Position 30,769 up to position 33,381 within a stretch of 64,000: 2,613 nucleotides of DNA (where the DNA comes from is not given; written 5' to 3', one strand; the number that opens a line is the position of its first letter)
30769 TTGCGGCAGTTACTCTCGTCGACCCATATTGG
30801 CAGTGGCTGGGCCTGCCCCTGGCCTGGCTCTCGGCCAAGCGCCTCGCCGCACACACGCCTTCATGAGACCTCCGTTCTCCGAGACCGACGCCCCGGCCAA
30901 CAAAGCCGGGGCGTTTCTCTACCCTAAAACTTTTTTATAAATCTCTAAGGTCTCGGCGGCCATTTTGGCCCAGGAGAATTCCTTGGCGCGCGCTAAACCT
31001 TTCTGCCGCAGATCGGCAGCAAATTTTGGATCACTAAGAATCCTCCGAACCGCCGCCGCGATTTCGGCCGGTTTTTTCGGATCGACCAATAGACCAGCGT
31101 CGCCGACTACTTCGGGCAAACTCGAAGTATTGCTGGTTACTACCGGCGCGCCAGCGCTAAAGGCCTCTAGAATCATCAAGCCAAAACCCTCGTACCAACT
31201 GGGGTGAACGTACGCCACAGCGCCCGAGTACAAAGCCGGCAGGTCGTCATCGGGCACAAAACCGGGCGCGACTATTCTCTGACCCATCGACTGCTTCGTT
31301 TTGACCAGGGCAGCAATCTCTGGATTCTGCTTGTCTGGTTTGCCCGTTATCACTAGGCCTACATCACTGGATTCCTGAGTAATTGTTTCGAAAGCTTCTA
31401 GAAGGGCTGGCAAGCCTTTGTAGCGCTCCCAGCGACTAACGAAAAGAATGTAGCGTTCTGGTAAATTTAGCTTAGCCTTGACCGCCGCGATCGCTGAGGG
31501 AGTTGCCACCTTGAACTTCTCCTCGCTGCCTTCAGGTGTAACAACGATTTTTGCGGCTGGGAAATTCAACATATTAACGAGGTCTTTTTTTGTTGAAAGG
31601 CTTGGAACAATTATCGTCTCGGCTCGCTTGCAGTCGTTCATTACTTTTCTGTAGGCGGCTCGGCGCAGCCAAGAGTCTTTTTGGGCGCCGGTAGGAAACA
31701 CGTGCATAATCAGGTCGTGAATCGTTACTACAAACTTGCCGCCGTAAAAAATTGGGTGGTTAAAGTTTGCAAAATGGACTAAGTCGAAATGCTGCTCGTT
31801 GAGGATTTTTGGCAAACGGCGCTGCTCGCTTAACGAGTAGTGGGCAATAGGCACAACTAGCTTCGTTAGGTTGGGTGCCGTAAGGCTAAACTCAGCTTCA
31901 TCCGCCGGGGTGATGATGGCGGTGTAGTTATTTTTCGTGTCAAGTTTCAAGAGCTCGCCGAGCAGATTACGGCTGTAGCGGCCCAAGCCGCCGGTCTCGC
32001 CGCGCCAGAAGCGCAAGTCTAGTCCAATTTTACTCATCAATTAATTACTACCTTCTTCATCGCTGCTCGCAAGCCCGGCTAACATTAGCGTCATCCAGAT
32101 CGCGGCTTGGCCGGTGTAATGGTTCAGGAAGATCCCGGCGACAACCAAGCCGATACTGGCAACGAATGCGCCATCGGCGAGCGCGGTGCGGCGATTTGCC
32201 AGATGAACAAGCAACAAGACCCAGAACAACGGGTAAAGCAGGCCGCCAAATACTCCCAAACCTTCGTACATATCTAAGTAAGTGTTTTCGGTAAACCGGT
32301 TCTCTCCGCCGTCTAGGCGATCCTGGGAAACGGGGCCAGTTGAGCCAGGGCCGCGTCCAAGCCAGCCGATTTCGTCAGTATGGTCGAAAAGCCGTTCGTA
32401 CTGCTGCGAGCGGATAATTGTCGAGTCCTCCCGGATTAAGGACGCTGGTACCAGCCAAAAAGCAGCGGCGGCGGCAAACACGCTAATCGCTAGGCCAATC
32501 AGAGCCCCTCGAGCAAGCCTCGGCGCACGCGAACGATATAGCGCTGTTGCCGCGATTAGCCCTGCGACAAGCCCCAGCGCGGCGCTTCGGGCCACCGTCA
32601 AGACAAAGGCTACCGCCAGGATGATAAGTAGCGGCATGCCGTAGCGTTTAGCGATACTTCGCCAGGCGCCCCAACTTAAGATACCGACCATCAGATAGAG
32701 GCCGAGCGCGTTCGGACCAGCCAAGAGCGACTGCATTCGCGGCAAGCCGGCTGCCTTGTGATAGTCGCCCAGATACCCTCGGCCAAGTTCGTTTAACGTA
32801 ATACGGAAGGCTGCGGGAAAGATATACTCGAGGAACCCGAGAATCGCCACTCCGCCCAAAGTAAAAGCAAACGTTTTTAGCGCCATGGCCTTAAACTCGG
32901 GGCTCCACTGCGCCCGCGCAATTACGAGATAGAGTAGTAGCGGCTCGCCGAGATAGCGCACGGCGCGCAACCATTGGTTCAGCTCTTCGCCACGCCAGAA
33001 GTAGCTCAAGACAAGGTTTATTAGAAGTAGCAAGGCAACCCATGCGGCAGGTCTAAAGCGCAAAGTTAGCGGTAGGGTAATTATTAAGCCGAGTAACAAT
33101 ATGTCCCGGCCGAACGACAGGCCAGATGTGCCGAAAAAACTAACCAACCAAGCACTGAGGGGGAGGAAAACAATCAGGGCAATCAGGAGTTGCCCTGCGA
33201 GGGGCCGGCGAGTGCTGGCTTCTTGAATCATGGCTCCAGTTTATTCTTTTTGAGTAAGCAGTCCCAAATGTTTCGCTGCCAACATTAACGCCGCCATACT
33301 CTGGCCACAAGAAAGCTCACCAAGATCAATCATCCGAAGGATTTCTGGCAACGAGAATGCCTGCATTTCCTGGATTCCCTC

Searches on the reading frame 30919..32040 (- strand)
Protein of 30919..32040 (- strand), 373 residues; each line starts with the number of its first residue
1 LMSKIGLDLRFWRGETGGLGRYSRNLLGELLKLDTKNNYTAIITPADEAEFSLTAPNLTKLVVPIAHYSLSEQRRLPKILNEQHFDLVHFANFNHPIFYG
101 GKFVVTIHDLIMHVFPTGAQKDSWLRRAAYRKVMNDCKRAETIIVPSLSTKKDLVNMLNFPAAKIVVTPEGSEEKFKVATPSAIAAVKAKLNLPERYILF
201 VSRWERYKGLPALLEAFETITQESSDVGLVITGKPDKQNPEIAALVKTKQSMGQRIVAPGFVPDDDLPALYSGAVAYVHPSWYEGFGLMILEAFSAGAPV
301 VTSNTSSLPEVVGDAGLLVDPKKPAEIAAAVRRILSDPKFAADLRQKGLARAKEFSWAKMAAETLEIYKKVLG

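Call 13: search_protein_families(library=pfam, proteins=[window:30919-32040:-], max_evalue=0.0001)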
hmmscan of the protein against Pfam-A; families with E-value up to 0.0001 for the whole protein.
window:30919-32040:- (373 aa): 6 families
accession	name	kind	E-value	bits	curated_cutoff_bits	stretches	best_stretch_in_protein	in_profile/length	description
PF00534.26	Glycos_transf_1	-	3.9e-34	118.1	26.4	1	190-348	10-169/172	Glycosyl transferases group 1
PF13692.12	Glyco_trans_1_4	-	8e-32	110.9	27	1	196-337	2-142/142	Glycosyl transferases group 1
PF13439.12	Glyco_transf_4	-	2.4e-15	57.4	28.5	1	17-171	2-165/170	Glycosyltransferase Family 4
PF20706.3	GT4-conflict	-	2.1e-13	50.4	26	1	196-361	198-382/385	Family 4 Glycosyltransferase in conflict systems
PF13524.12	Glyco_trans_1_2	-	4.7e-08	33.5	25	1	249-365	27-143/144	Glycosyl transferase-like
PF13579.12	Glyco_trans_4_4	-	1.4e-07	32.4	29.7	1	17-170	1-157/158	Glycosyl transferase 4-like domain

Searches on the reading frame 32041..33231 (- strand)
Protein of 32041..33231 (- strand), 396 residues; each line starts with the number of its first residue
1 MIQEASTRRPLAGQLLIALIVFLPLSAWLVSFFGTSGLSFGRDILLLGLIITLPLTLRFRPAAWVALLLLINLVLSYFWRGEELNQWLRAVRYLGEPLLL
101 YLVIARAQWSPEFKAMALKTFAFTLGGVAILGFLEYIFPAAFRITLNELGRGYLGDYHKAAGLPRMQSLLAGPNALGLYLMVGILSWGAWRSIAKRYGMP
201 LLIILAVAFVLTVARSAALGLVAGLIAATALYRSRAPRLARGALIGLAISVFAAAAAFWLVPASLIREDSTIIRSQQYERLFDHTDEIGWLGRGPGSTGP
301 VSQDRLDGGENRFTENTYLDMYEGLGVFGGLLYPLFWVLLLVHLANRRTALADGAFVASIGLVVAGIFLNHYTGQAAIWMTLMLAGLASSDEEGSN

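Call 13: search_protein_families(library=pfam, proteins=[window:32041-33231:-], max_evalue=0.0001)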
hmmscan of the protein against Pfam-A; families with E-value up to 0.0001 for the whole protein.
window:32041-33231:- (396 aa): 1 family
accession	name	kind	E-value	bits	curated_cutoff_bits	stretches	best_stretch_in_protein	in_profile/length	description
PF04932.20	Wzy_C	-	7e-09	36.1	31.7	1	201-333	2-148/149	O-Antigen ligase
